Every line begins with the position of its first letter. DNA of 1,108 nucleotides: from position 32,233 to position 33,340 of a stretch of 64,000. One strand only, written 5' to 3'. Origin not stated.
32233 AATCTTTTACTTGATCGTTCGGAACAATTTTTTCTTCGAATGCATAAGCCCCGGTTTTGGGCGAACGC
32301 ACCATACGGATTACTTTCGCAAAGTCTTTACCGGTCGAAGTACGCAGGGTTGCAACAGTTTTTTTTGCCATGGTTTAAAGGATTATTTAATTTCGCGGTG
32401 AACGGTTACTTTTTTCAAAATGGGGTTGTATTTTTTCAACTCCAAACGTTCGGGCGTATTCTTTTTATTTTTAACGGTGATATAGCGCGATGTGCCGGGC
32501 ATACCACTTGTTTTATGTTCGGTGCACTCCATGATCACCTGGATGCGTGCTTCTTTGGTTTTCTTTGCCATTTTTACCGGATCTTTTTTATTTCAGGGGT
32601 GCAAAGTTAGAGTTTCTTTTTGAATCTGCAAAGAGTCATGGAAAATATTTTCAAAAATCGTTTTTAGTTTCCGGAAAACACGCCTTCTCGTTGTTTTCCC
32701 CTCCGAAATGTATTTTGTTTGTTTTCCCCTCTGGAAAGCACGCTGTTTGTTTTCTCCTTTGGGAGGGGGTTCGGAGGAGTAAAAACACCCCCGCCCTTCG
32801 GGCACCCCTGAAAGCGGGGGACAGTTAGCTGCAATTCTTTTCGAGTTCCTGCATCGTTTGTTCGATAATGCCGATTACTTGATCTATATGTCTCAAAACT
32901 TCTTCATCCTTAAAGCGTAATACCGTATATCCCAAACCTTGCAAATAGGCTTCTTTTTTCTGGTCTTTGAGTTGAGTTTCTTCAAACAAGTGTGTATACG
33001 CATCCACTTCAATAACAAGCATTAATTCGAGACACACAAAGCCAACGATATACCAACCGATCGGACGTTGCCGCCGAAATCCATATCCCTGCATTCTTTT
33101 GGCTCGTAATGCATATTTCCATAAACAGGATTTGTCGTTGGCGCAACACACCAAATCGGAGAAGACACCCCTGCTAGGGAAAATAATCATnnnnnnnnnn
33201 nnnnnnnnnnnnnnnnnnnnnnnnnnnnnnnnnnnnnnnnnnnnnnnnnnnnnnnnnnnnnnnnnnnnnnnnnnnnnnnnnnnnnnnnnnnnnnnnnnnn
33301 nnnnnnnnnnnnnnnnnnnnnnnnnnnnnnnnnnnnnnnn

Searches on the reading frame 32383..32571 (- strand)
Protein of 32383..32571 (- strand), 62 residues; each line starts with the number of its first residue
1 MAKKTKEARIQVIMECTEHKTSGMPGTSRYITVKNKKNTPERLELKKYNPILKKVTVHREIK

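Call 89: list_cluster_members(proteins=[window:32383-32571:-, window:31159-32112:-, window:33219-34496:+, window:34486-35103:+])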
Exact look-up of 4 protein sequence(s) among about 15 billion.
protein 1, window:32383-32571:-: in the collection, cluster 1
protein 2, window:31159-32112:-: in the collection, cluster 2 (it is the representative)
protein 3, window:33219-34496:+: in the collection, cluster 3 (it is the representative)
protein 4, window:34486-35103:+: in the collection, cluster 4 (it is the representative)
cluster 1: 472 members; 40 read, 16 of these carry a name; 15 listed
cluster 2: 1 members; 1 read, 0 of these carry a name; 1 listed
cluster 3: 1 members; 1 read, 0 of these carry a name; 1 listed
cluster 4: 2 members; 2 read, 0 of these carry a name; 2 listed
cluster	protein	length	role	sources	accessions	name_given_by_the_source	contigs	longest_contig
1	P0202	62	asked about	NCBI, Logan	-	-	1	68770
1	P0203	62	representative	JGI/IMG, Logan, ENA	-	large subunit ribosomal protein L33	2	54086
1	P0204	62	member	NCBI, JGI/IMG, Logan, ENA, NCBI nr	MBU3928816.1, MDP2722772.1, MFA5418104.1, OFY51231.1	MAG: 50S ribosomal protein L33 [Bacteroidetes bacterium GWF2_41_31] | large subunit ribosomal protein L33 | 50S ribosomal protein L33 [Bacteroidota bacterium]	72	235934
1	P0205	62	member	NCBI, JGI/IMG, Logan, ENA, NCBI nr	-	-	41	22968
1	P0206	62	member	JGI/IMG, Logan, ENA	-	large subunit ribosomal protein L33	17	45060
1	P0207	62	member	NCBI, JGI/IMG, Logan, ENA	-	large subunit ribosomal protein L33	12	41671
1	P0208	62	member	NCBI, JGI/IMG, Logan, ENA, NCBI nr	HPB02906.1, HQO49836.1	MAG TPA: 50S ribosomal protein L33 [Bacteroidales bacterium] | 50S ribosomal protein L33 [Bacteroidales bacterium]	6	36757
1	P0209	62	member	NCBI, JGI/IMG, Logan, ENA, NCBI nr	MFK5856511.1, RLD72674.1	MAG: 50S ribosomal protein L33 [Bacteroidetes bacterium] | large subunit ribosomal protein L33 | MAG: 50S ribosomal protein L33 [Bacteroidota bacterium]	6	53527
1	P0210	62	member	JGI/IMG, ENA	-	large subunit ribosomal protein L33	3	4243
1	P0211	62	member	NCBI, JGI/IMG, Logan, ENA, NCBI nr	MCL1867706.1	MAG: 50S ribosomal protein L33 [Paludibacter sp.] | 50S ribosomal protein L33 [Paludibacter sp.]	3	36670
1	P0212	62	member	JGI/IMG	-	large subunit ribosomal protein L33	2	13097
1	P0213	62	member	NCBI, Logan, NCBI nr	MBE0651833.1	MAG: 50S ribosomal protein L33 [Bacteroidales bacterium] | 50S ribosomal protein L33 [Bacteroidales bacterium]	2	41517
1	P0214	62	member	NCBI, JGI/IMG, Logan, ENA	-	large subunit ribosomal protein L33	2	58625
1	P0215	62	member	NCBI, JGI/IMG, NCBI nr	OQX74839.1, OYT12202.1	MAG: 50S ribosomal protein L33 [Bacteroidetes bacterium 4484_276]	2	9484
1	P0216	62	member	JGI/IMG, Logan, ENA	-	large subunit ribosomal protein L33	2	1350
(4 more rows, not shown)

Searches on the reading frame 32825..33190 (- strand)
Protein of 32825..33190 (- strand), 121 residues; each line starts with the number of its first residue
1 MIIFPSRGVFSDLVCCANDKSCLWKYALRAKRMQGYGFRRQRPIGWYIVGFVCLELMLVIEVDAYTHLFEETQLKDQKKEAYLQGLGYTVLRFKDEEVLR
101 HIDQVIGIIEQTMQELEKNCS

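Call 3: search_protein_families(library=pfam, proteins=[window:32825-33190:-], max_evalue=1)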
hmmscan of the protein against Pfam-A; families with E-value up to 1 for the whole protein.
window:32825-33190:- (121 aa): 3 families
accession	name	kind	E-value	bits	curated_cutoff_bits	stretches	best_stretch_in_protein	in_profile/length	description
PF04480.18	DUF559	-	2.8e-25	88.7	20.6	1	21-113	19-108/109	Protein of unknown function (DUF559)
PF18741.7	MTES_1575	-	0.00088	19.7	38.2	1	34-109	12-92/96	REase_MTES_1575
PF19821.5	Phage_capsid_2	-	0.14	11.8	25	1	64-108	80-124/293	Phage capsid protein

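Call 4: search_protein_families(library=padloc, proteins=[window:32825-33190:-], max_evalue=1)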
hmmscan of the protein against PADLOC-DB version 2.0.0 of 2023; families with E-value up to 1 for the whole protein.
window:32825-33190:- (121 aa): 3 families
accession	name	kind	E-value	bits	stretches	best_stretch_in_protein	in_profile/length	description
PDLC02868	DpdF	-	0.0018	14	1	51-118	86-153/1078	DpdF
PDLC03678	HEase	-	0.0061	14.3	1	53-109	198-254/266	homing endonuclease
PDLC03210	mREase_II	-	0.0082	13.5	1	56-118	62-131/294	Type II methyl-directed restriction enzyme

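Call 5: search_protein_families(library=ncbifam, proteins=[window:32825-33190:-], max_evalue=1)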
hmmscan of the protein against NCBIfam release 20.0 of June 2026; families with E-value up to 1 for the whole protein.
window:32825-33190:- (121 aa): 2 families
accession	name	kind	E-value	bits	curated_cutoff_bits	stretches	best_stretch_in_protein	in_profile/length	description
NF007294.0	PRK09767.1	equivalog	2.6e-15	56.6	218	1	21-114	21-111/117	DUF559 domain-containing protein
NF005597.0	PRK07329.1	equivalog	0.057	13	303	1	75-118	121-164/257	hypothetical protein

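Call 6: search_protein_families(library=phrogs, proteins=[window:32825-33190:-], max_evalue=1)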
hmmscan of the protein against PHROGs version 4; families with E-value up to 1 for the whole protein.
window:32825-33190:- (121 aa): 5 families
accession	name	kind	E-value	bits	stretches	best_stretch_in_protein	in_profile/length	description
phrog_9529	-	unknown function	0.013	16.2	1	37-115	114-196/247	-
phrog_503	-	unknown function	0.015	16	1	51-119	65-136/144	-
phrog_559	-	DNA, RNA and nucleotide metabolism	0.034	13.9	1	69-115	371-417/607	HNH endonuclease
phrog_34611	-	unknown function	0.089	14.1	1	65-119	27-80/87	-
phrog_12476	-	unknown function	0.12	13.2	1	85-117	45-75/85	-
